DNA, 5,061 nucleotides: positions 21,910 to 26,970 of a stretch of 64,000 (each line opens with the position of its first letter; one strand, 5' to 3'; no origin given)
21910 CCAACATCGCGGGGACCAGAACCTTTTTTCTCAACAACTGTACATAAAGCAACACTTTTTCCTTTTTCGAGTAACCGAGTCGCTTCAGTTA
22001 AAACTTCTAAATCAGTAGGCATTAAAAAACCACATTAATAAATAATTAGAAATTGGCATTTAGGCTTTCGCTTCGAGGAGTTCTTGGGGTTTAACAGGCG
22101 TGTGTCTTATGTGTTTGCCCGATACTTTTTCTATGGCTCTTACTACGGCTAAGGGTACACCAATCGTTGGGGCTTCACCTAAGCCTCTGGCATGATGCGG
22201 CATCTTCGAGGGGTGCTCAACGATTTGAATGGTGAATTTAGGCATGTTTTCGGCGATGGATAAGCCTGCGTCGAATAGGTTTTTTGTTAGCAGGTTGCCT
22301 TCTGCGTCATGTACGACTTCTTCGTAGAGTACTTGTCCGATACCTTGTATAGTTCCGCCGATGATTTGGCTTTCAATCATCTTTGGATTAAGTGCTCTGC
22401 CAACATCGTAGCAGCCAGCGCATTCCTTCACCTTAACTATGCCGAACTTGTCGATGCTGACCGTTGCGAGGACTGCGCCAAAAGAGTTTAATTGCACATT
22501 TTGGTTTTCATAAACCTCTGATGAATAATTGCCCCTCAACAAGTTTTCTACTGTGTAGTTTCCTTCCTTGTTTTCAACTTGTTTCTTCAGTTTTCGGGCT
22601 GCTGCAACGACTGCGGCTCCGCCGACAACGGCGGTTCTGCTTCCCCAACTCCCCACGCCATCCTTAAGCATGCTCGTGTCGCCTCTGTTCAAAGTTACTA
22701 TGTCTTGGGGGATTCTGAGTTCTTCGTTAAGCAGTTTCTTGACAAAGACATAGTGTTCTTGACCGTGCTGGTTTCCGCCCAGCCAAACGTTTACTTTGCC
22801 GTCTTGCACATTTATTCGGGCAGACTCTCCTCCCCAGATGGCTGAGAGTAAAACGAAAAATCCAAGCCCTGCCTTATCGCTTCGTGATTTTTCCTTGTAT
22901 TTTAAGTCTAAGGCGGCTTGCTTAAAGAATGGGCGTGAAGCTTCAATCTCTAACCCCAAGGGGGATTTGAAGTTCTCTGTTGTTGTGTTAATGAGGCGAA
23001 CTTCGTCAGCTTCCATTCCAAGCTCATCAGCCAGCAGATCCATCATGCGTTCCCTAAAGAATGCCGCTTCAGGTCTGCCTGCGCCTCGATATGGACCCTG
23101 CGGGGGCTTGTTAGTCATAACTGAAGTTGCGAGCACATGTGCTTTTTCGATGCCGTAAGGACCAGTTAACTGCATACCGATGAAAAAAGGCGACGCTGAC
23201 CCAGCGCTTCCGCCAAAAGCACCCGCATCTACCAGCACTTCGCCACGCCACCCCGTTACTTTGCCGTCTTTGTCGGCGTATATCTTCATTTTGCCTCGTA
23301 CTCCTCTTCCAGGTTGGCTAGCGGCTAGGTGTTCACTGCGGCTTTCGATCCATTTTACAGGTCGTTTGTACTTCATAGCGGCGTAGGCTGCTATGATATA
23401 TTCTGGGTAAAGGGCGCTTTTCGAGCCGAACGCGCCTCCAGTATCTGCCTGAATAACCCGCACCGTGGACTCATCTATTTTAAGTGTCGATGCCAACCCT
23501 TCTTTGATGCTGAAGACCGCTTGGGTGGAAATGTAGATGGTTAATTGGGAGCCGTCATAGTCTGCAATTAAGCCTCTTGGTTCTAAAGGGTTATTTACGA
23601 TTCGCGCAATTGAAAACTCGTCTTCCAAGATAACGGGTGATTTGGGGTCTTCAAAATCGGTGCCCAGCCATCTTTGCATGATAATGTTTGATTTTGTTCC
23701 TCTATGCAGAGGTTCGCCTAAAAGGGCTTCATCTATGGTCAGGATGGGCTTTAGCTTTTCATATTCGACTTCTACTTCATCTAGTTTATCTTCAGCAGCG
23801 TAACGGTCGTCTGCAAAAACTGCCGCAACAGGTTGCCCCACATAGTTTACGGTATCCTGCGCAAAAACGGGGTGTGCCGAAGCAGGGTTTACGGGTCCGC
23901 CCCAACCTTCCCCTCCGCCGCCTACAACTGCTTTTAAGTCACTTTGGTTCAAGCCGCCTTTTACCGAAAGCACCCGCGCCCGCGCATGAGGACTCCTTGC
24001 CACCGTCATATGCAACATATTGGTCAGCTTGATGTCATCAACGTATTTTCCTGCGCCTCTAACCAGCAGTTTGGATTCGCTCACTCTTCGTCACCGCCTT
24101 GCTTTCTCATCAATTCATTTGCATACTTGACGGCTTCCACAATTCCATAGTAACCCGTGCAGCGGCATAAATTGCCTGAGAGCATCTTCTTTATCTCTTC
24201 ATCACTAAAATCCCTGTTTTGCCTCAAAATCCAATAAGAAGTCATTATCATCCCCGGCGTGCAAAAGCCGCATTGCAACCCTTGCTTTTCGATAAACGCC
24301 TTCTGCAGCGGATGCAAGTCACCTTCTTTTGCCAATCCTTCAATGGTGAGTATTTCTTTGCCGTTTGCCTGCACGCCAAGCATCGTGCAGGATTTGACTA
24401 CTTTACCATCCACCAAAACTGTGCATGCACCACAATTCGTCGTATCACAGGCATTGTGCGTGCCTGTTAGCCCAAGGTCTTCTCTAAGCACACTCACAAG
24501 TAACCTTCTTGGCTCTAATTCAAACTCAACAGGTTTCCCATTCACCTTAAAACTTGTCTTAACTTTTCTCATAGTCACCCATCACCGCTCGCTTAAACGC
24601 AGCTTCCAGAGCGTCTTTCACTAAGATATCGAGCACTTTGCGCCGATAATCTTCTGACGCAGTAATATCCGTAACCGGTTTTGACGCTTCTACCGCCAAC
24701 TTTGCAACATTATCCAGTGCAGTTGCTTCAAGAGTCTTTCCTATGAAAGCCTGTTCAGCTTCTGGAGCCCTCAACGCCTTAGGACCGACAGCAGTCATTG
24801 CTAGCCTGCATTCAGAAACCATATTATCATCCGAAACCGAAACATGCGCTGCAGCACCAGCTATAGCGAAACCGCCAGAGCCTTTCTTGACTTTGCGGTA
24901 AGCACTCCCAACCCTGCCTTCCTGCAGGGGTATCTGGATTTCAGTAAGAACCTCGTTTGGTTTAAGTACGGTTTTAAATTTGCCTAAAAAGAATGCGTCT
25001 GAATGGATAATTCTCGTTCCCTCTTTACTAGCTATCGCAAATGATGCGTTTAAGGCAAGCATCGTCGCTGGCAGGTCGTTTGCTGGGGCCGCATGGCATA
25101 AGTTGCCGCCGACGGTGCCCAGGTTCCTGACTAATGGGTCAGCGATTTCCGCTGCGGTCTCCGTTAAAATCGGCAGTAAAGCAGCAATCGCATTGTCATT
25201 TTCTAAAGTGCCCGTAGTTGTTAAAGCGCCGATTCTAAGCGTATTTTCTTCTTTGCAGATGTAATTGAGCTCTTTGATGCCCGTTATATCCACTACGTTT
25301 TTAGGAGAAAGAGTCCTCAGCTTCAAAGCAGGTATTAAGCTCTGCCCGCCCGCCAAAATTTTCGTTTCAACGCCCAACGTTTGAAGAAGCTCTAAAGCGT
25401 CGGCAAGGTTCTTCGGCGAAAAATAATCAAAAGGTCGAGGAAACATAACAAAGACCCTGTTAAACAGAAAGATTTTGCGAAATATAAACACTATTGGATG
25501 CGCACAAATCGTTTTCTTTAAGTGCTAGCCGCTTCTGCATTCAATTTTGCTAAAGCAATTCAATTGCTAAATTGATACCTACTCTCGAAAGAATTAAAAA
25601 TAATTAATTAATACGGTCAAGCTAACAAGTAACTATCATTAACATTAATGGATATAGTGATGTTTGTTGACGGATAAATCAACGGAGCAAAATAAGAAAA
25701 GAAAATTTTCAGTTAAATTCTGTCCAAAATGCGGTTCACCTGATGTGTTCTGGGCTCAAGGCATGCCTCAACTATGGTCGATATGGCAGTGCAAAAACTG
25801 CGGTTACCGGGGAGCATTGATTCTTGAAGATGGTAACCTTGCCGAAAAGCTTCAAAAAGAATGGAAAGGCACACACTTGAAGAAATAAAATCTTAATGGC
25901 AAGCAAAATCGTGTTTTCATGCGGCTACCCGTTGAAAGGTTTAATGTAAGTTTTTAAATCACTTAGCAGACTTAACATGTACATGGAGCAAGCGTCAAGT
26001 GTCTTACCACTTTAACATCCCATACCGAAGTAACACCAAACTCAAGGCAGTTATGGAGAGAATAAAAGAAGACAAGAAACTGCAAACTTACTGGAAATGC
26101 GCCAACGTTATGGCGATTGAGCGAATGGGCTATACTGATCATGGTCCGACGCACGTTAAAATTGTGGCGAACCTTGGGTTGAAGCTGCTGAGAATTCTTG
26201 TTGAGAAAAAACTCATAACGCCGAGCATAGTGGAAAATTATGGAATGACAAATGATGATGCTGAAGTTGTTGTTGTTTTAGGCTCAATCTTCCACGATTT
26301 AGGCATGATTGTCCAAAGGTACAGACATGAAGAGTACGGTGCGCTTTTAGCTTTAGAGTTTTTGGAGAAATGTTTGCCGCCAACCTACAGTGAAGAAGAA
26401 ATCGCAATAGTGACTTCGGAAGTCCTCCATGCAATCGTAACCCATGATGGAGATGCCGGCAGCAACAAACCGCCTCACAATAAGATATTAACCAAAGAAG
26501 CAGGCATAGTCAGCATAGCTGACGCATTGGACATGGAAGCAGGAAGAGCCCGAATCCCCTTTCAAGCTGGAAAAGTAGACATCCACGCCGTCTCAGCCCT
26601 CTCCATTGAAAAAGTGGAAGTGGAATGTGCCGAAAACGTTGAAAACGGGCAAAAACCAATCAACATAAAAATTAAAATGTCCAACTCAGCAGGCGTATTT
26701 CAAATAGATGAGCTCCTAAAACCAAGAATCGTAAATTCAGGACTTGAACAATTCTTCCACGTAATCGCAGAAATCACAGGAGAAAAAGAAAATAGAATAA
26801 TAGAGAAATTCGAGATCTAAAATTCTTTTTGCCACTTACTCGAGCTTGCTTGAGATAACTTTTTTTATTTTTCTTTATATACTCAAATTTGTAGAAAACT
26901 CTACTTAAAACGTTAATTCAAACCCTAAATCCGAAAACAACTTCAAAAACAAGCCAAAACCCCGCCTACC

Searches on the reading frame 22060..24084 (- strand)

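Call 17: search_protein_families(library=pfam, proteins=[window:22060-24084:-])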
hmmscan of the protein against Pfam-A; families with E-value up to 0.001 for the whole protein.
window:22060-24084:- (674 aa): 3 families
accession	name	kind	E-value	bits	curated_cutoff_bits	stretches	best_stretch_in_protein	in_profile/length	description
PF02738.23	MoCoBD_1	-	1.6e-67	227.6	27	1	148-366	24-243/244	Molybdopterin cofactor-binding domain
PF20256.3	MoCoBD_2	-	1.5e-43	149.8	27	2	519-615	186-283/283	Molybdopterin cofactor-binding domain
PF01315.27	Ald_Xan_dh_C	-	4.5e-18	66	31.3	1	10-112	2-110/110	Aldehyde oxidase and xanthine dehydrogenase, a/b hammerhead domain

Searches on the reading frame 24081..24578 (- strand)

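Call 17: search_protein_families(library=pfam, proteins=[window:24081-24578:-])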
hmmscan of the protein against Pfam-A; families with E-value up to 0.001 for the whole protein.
window:24081-24578:- (165 aa): 3 families
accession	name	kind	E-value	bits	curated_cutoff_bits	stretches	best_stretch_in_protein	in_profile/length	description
PF01799.25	Fer2_2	-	1.5e-33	115.1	30.3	1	78-151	1-75/75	[2Fe-2S] binding domain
PF00111.32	Fer2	-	5.1e-08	33.2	21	1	10-64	1-55/77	2Fe-2S iron-sulfur cluster binding domain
PF13085.11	Fer2_3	-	6.7e-05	23.3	27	1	42-83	50-90/107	2Fe-2S iron-sulfur cluster binding domain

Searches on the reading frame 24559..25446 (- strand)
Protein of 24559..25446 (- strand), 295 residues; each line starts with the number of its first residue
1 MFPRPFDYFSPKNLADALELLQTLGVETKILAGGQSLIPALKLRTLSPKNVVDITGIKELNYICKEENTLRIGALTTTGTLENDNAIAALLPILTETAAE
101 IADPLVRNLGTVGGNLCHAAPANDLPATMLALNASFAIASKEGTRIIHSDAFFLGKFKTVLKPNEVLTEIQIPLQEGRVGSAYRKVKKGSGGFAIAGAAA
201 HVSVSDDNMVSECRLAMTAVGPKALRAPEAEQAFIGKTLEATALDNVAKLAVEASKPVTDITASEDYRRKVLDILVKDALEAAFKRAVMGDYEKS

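Call 17: search_protein_families(library=pfam, proteins=[window:24559-25446:-])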
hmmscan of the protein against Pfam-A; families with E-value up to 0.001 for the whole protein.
window:24559-25446:- (295 aa): 2 families
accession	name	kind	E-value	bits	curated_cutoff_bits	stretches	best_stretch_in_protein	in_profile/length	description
PF00941.27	FAD_binding_5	-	3e-49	167.5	27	1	5-174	2-169/170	FAD binding domain in molybdopterin dehydrogenase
PF03450.22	CO_deh_flav_C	-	8.4e-21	74.5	25.5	1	182-282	2-101/102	CO dehydrogenase flavoprotein C-terminal domain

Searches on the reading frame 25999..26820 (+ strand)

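Call 17: search_protein_families(library=pfam, proteins=[window:25999-26820:+])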
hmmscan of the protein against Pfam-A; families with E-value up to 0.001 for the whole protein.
window:25999-26820:+ (273 aa): 1 family
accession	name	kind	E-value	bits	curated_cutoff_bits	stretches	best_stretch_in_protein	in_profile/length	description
PF01966.28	HD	-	7.4e-07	29.9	22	1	78-179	20-115/116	HD domain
